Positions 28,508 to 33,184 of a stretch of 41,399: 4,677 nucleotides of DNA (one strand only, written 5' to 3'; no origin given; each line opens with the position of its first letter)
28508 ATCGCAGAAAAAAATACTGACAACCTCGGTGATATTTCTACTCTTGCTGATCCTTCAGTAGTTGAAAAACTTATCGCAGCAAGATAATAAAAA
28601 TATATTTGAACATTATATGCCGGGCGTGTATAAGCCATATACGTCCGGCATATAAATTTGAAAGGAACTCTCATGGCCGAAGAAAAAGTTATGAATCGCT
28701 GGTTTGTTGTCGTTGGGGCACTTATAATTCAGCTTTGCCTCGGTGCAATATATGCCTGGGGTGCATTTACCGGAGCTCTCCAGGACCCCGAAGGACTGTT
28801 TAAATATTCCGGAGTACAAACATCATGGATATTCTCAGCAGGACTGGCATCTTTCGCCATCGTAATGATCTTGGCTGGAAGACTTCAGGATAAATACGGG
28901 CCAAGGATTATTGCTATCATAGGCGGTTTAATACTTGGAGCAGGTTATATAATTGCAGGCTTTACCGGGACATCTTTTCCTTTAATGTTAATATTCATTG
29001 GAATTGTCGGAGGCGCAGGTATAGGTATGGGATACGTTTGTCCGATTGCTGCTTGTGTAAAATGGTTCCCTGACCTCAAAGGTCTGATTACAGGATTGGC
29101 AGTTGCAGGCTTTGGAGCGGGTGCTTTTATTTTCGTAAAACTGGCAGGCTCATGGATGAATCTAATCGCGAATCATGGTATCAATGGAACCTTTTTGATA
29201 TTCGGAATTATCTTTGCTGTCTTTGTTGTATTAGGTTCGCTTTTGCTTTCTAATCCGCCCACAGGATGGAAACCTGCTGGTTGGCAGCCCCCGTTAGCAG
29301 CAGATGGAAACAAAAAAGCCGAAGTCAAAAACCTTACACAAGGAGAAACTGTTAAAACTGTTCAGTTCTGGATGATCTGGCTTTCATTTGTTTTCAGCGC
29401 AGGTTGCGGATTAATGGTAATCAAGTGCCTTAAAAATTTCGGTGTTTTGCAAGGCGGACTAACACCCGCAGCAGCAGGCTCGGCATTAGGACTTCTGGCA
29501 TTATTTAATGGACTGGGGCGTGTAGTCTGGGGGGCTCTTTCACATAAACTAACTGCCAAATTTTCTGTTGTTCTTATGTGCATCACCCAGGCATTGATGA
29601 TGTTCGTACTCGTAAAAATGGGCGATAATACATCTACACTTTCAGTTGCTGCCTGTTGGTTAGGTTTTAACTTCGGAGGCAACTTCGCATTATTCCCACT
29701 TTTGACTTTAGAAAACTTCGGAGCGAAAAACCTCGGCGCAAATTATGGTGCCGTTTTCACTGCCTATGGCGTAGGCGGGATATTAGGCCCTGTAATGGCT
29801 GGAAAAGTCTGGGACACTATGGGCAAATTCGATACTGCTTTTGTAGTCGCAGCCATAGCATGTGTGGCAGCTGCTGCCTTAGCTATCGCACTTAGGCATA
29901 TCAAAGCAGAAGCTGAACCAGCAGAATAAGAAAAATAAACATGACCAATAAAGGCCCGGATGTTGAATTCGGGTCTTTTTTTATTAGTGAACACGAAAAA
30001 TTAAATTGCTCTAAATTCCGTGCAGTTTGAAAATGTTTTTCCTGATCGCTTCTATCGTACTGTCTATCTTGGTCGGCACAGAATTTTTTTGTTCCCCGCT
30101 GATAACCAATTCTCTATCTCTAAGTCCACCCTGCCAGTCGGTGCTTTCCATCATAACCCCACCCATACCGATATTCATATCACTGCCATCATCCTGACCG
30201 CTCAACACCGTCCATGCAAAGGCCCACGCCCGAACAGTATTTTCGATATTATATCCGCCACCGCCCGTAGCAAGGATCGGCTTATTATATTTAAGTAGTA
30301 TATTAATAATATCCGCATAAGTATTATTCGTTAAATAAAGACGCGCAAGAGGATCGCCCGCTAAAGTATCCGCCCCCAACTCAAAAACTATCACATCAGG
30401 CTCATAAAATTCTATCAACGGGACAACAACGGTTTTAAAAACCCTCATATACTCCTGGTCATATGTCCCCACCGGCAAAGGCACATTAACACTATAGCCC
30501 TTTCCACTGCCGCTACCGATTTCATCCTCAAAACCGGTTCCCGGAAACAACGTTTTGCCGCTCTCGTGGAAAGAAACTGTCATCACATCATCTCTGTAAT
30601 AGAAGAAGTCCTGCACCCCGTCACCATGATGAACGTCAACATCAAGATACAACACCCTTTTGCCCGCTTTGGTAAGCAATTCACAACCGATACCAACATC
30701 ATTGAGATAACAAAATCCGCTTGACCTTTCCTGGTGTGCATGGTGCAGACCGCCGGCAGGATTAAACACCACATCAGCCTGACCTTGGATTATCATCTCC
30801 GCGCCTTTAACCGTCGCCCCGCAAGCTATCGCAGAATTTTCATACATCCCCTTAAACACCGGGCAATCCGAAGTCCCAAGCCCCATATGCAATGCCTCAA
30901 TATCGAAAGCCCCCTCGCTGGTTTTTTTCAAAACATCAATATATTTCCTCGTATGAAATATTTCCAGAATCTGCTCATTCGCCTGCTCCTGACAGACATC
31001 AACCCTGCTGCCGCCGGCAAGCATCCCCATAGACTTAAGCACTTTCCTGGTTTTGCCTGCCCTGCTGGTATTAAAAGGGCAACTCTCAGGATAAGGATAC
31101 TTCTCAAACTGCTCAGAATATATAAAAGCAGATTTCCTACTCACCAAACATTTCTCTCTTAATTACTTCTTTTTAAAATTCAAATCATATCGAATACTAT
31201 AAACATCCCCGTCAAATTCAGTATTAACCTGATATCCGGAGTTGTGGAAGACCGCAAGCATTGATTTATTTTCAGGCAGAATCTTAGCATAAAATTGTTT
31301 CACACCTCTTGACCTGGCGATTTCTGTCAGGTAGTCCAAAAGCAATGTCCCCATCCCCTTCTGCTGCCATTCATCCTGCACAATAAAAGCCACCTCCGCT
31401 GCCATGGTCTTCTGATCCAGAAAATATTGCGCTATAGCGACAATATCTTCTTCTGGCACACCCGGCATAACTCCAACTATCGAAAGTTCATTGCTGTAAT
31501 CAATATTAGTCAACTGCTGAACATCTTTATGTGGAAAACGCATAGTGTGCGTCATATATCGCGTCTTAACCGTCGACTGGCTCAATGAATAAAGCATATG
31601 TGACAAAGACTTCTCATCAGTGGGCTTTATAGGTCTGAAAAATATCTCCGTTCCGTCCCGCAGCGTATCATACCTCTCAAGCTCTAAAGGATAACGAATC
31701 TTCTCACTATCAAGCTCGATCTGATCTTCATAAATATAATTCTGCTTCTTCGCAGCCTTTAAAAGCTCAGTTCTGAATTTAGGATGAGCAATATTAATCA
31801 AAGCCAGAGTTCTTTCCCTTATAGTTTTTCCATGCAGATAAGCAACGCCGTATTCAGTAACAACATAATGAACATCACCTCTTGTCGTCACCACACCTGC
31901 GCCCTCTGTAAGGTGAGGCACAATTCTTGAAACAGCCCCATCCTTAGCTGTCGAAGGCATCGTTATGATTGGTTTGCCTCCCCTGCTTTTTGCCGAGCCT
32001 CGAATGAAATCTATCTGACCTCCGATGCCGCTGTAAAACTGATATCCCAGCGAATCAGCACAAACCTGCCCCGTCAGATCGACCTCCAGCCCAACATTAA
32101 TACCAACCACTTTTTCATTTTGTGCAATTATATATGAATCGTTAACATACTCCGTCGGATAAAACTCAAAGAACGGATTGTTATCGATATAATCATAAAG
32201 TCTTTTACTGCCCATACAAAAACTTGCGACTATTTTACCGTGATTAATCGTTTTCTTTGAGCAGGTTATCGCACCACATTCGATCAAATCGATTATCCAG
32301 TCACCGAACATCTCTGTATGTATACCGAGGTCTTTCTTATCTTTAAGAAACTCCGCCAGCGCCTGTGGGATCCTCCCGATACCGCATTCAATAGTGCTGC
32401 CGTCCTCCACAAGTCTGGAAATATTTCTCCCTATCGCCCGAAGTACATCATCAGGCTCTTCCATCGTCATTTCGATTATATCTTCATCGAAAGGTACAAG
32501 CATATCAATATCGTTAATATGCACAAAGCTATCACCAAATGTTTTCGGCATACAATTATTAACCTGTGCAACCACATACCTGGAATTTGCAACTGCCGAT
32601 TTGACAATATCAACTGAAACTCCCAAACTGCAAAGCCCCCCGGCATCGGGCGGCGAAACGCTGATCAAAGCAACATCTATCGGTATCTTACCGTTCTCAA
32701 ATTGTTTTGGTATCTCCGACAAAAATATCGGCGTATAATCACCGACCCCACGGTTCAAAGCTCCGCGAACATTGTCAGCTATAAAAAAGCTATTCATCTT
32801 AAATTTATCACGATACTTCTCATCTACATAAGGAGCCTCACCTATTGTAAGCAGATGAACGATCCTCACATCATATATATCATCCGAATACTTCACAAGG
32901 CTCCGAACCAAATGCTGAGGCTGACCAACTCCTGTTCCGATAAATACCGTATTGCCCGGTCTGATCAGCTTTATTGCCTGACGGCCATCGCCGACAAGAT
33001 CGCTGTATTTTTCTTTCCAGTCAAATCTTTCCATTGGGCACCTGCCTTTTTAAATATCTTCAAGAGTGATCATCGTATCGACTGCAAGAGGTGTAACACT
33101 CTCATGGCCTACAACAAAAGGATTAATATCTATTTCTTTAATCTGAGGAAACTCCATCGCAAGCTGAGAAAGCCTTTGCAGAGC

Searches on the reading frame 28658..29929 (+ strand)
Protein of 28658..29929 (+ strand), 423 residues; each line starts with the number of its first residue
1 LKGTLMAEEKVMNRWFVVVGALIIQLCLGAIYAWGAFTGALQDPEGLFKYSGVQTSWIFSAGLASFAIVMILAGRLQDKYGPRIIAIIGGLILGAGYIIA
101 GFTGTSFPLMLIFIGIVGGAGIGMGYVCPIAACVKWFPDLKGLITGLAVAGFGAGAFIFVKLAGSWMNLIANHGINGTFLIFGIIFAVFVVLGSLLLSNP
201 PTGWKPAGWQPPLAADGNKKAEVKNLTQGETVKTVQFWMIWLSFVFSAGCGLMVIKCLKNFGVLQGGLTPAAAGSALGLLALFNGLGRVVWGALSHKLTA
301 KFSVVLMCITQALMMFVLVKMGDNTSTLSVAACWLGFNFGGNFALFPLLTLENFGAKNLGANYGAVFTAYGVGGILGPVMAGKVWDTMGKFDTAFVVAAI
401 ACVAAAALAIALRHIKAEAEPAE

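Call 49: search_protein_families(library=pfam, proteins=[window:28658-29929:+], max_evalue=0.00001)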
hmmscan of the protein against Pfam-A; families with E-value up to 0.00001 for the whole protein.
window:28658-29929:+ (423 aa): 1 family
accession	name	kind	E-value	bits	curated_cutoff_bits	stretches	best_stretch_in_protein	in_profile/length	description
PF07690.21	MFS_1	-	1.8e-43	149.2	33.4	2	31-378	9-347/347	Major Facilitator Superfamily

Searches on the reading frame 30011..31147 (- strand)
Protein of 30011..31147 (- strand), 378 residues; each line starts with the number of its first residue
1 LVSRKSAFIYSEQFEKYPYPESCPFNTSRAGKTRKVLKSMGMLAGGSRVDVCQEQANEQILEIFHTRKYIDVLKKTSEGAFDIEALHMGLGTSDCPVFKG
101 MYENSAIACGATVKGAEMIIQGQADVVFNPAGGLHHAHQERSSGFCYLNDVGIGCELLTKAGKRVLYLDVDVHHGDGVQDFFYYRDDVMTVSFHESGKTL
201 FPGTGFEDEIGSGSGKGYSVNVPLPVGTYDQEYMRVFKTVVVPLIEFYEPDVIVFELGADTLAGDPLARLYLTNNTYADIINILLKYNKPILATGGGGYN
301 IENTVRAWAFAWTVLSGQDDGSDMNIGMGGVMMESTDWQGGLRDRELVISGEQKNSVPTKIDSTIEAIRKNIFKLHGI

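Call 49: search_protein_families(library=pfam, proteins=[window:30011-31147:-], max_evalue=0.00001)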
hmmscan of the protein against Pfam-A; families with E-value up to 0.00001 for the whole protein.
window:30011-31147:- (378 aa): 1 family
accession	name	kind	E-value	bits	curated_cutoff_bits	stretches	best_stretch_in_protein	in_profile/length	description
PF00850.24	Hist_deacetyl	-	5.3e-84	282.5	27.9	1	24-314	2-297/298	Histone deacetylase domain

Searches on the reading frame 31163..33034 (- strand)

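Call 49: search_protein_families(library=pfam, proteins=[window:31163-33034:-], max_evalue=0.00001)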
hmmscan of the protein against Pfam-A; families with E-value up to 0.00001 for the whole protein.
window:31163-33034:- (623 aa): 4 families
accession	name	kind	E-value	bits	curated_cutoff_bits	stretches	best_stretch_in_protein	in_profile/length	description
PF13336.12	AcetylCoA_hyd_C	-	7.8e-67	224.4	23.7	1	275-428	1-154/154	Acetyl-CoA hydrolase/transferase C-terminal domain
PF02550.21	AcetylCoA_hydro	-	2.8e-25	89.9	24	1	22-187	23-194/198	Acetyl-CoA hydrolase/transferase N-terminal domain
PF00583.31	Acetyltransf_1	-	2.5e-08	34.7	20.7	1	510-601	24-116/116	Acetyltransferase (GNAT) family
PF13420.13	Acetyltransf_4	-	4.1e-06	27.3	24.3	1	528-606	57-139/155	Acetyltransferase (GNAT) domain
